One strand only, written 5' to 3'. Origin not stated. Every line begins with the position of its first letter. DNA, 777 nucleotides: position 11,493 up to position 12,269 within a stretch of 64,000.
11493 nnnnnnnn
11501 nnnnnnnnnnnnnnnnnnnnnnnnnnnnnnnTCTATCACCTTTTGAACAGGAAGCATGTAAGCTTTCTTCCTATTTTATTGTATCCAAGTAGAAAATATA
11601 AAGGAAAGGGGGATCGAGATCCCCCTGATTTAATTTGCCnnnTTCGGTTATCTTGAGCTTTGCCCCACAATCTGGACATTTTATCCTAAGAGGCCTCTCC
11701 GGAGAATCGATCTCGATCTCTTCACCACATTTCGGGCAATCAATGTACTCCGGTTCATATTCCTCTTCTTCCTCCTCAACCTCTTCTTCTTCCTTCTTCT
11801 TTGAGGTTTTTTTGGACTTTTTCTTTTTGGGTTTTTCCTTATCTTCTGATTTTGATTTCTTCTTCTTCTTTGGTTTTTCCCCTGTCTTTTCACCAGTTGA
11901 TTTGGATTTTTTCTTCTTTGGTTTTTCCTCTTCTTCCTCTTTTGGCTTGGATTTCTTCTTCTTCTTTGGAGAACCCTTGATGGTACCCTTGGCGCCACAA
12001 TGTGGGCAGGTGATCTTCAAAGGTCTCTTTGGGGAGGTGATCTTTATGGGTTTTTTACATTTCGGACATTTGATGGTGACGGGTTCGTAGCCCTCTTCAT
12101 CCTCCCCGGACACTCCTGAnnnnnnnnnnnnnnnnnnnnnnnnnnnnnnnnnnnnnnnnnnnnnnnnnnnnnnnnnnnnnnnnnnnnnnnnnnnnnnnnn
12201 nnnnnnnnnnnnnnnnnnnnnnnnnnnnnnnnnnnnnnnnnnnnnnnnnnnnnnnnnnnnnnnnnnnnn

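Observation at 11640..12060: DnaK with a C-terminal double zinc-ribbon and poly-lysine extension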

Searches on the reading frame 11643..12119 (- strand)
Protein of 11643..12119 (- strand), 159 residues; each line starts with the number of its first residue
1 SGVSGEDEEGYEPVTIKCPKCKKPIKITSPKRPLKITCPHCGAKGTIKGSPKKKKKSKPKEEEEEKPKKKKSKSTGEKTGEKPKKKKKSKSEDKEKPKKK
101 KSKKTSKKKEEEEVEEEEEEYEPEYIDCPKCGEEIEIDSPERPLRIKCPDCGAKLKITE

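Call 3: search_protein_families(library=pfam, proteins=[window:11643-12080:-], max_evalue=1)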
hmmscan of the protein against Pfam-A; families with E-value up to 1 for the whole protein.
seq(146 aa): 72 families (the best 25 are shown)
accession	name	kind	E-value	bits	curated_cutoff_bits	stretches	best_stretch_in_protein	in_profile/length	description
PF24441.1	DUF7560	-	1e-08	35.2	27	1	114-129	7-22/44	Family of unknown function (DUF7560)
PF13248.11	Zn_ribbon_3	-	2e-08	33.8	27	3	2-31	2-25/26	zinc-ribbon domain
PF13717.11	Zn_ribbon_4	-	2.4e-07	31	30.3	3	113-141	3-34/36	zinc-ribbon domain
PF24042.1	DUF7351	-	2.7e-07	30.9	31.2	2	114-141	3-30/177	Domain of unknown function (DUF7351)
PF24623.2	Phage_zn_bind_8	-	9.5e-07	28.9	24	2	127-140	6-19/57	Putative DNA-binding phage zinc finger domain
PF21344.3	Zn_ribbon_LysW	-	1.1e-06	28.5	27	3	114-144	2-33/46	Alpha-aminoadipate carrier protein LysW-like, globular domain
PF12773.13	DZR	-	3.4e-06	27.5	27.3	2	107-144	7-36/45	Double zinc ribbon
PF01155.25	HypA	-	9.9e-06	26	28.9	2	106-141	64-95/112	Hydrogenase/urease nickel incorporation, metallochaperone, hypA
PF24463.1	DUF7577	-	1.4e-05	25.1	28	1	23-30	3-10/27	Domain of unknown function (DUF7577)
PF22191.2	IBR_1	-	2.4e-05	24.5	27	2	2-29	3-28/47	IBR domain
PF24460.1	DUF7575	-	2.4e-05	24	28.5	1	113-123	4-14/28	Domain of unknown function (DUF7575)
PF09723.15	Zn_ribbon_8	-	5.1e-05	23.6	34.4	2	115-142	8-37/41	Zinc ribbon domain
PF13240.11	Zn_Ribbon_1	-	8.1e-05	22.7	25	1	115-123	2-10/23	zinc-ribbon domain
PF10601.15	zf-LITAF-like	-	9e-05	23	23.8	0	19-32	2-15/70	LITAF-like zinc ribbon domain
PF04606.18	Ogr_Delta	-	9.6e-05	22.7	26.3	1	24-44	1-21/47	Ogr/Delta-like zinc finger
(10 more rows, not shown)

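Call 4: search_protein_families(library=ncbifam, proteins=[window:11643-12080:-], max_evalue=1)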
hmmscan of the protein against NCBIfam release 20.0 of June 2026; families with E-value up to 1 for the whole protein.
seq(146 aa): 42 families (the best 25 are shown)
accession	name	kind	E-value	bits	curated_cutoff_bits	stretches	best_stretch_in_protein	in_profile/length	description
NF003067.0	PRK03988.1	equivalog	2.9e-07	30.5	129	2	93-144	83-135/138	translation initiation factor IF-2 subunit beta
TIGR02098.1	MJ0042_CXXC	domain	5.2e-07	29.3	20.9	2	131-145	1-15/38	MJ0042-type zinc finger domain-containing protein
NF041197.2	CxxC_Se_CxxC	equivalog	1.4e-06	28.3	40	2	115-146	1-32/53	dual CXXC motif small (seleno)protein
NF001607.0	PRK00398.1-4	equivalog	7.2e-06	25.6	89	2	115-142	12-38/53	DNA-directed RNA polymerase subunit P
NF041070.1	carrier_LysW_Arch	domain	1.2e-05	25.2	75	3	114-145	4-36/57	alpha-aminoadipate/glutamate carrier protein LysW/ArgW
NF008993.0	PRK12336.1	equivalog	9.7e-05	21.8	243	2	92-144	79-132/203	translation initiation factor IF-2 subunit beta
TIGR01206.1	lysW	equivalog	0.00014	21.7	53.2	1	114-144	4-34/54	lysine biosynthesis protein LysW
NF047912.1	ECs_2282_CxxC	subfamily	0.00016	21.5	37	2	113-142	3-37/60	ECs_2282 family putative zinc-binding protein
NF038384.1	zinc_YnfU_fam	subfamily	0.00018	21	36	1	15-31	10-25/52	YnfU family zinc-binding protein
NF001606.0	PRK00398.1-3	equivalog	0.00026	20.8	72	2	3-40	3-37/44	DNA-directed RNA polymerase subunit P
NF041259.1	mono_DmmA_fam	domain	0.00036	20.8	60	1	97-145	36-83/101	dimethylamine monooxygenase subunit DmmA family protein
TIGR04104.1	cxxc_20_cxxc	subfamily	0.00053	20.3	45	0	115-146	3-39/93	TIGR04104 family putative zinc finger protein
NF009623.0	PRK13130.1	equivalog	0.002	18.1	68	0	115-129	20-34/56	RNA-protein complex protein Nop10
NF001629.0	PRK00415.1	equivalog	0.0076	15.7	70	0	131-141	13-23/62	30S ribosomal protein S27e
NF041795.1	Brz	equivalog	0.011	16.1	100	0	133-144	6-17/60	transcriptional regulator Brz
TIGR02605.1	CxxC_CxxC_SSSS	subfamily_domain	0.15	12.2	31.3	0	115-141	8-36/52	FmdB family zinc ribbon protein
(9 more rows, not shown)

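Call 7: find_homologous_proteins(query=window:11643-12119:-, max_evalue=0.01)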
Query seq(159 aa) (159 aa): 2 proteins with E <= 0.01 among 8000 candidates.
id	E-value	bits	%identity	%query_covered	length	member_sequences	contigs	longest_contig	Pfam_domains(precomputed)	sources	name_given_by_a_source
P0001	2.3e-5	43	52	29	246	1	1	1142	PF19134.7,PF13717.12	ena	-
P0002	1.3e-3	37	59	21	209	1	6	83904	PF14369.12,PF13717.12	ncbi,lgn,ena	-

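Call 41: find_encoding_contigs(protein=P0002, flank=10000, max_places=3)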
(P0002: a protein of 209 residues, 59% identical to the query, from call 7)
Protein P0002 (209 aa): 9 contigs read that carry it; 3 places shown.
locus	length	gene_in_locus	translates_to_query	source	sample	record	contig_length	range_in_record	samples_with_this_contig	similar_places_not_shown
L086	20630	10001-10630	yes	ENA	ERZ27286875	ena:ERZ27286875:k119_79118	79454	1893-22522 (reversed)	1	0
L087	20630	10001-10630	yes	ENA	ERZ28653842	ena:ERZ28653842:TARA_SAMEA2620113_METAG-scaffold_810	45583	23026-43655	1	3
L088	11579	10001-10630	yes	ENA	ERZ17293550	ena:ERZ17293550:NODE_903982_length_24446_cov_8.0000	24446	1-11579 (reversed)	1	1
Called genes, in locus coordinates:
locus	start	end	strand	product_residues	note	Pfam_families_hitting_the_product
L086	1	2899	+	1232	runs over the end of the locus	PF00464:SHMT, PF00155:Aminotran_1_2 (weak), PF00464:SHMT, PF01571:GCV_T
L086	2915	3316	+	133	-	PF01597:GCV_H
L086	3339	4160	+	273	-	PF14811:TPD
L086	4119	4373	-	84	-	-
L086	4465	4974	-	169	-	-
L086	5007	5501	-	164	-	-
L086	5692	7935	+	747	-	PF13205:Big_5, PF13715:CarbopepD_reg_2 (faint), PF13620:CarboxypepD_reg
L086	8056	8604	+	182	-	-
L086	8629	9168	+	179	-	-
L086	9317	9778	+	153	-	PF00571:CBS (faint)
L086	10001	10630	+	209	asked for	PF13717:Zn_ribbon_4 (faint), PF14369:Zn_ribbon_19 (weak)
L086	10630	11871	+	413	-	-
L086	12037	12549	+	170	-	-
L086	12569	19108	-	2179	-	-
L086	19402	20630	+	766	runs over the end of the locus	PF02359:CDC48_N, PF06068:TIP49 (faint), PF07728:AAA_5 (faint), PF05496:RuvB_N (weak), PF13191:AAA_16 (weak), PF00004:AAA, PF17862:AAA_lid_3, PF00004:AAA, +10 more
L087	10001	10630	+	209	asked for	PF13717:Zn_ribbon_4 (faint), PF14369:Zn_ribbon_19 (weak)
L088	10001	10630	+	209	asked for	PF13717:Zn_ribbon_4 (faint), PF14369:Zn_ribbon_19 (weak)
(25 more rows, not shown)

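Call 52: find_encoding_contigs(protein=P0001, flank=2000, max_places=2)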
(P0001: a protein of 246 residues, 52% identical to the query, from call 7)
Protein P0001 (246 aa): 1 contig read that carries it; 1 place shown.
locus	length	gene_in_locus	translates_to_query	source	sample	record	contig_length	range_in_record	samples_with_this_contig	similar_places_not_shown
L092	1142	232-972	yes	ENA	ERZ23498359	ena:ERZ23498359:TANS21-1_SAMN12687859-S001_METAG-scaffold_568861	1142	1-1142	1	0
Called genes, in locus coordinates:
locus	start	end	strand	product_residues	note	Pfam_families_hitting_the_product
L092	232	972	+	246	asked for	PF13717:Zn_ribbon_4 (weak), PF19134:DUF5817 (faint)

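Call 74: search_protein_families(library=pfam, proteins=[P0001, P0002], max_evalue=0.0001)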
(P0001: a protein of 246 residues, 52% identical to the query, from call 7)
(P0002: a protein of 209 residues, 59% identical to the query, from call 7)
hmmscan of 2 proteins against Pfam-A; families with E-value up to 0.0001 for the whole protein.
P0001 (246 aa): 3 families
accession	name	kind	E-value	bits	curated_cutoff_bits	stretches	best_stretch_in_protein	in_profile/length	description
PF13717.11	Zn_ribbon_4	-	6.4e-09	36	30.3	1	1-37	1-35/36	zinc-ribbon domain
PF19134.6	DUF5817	-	9.6e-06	25.9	31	0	29-61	5-35/57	Domain of unknown function (DUF5817)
PF14354.12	Lar_restr_allev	-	6.2e-05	23.6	28.6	0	27-71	3-49/58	Restriction alleviation protein Lar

P0002 (209 aa): 2 families
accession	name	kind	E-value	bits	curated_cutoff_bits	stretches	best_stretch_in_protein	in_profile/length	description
PF13717.11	Zn_ribbon_4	-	3.1e-06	27.4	30.3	0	166-184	16-34/36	zinc-ribbon domain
PF14369.11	Zn_ribbon_19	-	3.3e-06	27.6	30.8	1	178-208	5-33/35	zinc-ribbon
